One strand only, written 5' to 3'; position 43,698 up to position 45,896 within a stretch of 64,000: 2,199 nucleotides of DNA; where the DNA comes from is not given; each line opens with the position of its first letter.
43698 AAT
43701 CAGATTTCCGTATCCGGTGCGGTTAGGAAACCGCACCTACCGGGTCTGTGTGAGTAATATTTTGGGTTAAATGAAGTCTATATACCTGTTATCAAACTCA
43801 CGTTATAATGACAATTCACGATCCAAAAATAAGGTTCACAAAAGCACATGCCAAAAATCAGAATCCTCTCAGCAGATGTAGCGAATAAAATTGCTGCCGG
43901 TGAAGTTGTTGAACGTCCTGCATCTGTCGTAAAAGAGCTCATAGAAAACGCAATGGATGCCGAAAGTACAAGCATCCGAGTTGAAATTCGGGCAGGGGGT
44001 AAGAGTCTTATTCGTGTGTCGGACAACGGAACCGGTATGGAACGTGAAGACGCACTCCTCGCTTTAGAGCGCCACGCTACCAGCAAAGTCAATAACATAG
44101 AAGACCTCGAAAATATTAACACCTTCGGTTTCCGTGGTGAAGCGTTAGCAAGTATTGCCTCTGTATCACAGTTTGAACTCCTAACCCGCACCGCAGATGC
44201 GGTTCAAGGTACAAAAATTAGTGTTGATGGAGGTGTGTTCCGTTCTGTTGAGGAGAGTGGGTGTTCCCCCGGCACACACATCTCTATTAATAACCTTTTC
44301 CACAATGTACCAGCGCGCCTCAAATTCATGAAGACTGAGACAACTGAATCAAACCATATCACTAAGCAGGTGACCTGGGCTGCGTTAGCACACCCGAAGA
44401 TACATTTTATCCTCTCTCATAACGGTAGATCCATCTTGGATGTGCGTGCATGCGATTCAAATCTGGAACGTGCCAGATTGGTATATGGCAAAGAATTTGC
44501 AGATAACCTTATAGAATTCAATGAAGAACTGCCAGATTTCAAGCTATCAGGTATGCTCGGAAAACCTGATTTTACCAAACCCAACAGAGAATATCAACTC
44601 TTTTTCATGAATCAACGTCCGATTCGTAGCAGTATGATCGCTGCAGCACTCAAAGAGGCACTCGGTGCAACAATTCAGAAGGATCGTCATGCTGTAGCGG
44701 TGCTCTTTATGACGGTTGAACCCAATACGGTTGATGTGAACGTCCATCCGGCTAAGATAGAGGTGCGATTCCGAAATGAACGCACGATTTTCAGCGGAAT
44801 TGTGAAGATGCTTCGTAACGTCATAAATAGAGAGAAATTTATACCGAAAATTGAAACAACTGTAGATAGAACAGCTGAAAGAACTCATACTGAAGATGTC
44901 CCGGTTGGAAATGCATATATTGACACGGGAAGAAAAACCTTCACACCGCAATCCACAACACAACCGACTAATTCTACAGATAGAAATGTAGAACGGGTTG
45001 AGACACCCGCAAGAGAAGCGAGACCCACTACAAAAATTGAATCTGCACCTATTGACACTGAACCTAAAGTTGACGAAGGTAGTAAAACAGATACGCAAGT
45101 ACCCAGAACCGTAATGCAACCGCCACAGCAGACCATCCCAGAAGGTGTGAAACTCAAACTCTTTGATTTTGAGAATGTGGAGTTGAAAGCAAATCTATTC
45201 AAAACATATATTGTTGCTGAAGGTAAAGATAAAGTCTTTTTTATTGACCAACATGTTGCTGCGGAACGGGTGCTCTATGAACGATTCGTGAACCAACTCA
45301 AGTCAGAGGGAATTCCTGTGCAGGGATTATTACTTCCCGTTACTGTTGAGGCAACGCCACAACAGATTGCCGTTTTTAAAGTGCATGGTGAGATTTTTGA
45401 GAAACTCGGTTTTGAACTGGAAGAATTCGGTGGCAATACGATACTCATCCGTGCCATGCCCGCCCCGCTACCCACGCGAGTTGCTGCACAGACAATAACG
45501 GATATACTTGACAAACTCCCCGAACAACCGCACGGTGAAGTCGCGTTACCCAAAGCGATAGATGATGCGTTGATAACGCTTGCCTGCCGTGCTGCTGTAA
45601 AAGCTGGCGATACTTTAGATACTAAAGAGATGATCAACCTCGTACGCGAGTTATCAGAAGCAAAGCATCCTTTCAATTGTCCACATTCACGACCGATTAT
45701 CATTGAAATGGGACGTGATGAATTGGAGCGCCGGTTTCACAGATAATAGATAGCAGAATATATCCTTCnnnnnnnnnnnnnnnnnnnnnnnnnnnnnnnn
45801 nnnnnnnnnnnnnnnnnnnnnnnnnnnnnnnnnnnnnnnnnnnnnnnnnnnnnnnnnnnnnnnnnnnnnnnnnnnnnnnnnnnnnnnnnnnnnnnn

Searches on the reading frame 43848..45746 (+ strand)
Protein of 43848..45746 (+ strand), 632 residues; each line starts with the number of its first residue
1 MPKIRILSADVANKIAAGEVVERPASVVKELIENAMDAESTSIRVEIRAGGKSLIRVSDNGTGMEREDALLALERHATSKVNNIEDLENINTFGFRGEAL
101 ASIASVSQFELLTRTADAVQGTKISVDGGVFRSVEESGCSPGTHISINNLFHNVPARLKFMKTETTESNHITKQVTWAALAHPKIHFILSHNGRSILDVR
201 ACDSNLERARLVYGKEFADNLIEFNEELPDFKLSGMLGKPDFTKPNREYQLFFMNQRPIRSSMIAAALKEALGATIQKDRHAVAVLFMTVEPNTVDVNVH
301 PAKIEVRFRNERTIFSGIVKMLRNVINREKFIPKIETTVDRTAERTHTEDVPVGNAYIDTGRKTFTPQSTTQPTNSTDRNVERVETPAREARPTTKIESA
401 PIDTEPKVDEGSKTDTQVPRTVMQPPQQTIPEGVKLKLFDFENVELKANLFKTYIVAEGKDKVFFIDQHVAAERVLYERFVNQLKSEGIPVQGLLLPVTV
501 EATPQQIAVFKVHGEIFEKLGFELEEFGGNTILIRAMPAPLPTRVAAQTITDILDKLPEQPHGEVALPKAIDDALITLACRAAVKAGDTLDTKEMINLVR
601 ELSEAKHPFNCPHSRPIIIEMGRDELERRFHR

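Call 3: search_protein_families(library=pfam, proteins=[window:43848-45746:+], max_evalue=0.01)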
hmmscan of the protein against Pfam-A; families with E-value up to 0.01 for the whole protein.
window:43848-45746:+ (632 aa): 4 families
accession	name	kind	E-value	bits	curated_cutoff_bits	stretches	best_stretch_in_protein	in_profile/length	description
PF08676.16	MutL_C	-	7e-40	136.4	25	1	450-590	4-142/142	MutL C terminal dimerisation domain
PF01119.25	DNA_mis_repair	-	3.1e-35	120.8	26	1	212-326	4-118/119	DNA mismatch repair protein, C-terminal domain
PF13589.12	HATPase_c_3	-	3.7e-12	46.9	25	1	25-120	4-99/137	Histidine kinase-, DNA gyrase B-, and HSP90-like ATPase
PF02518.31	HATPase_c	-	2.3e-07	31.7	26.4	1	22-78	4-63/111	Histidine kinase-, DNA gyrase B-, and HSP90-like ATPase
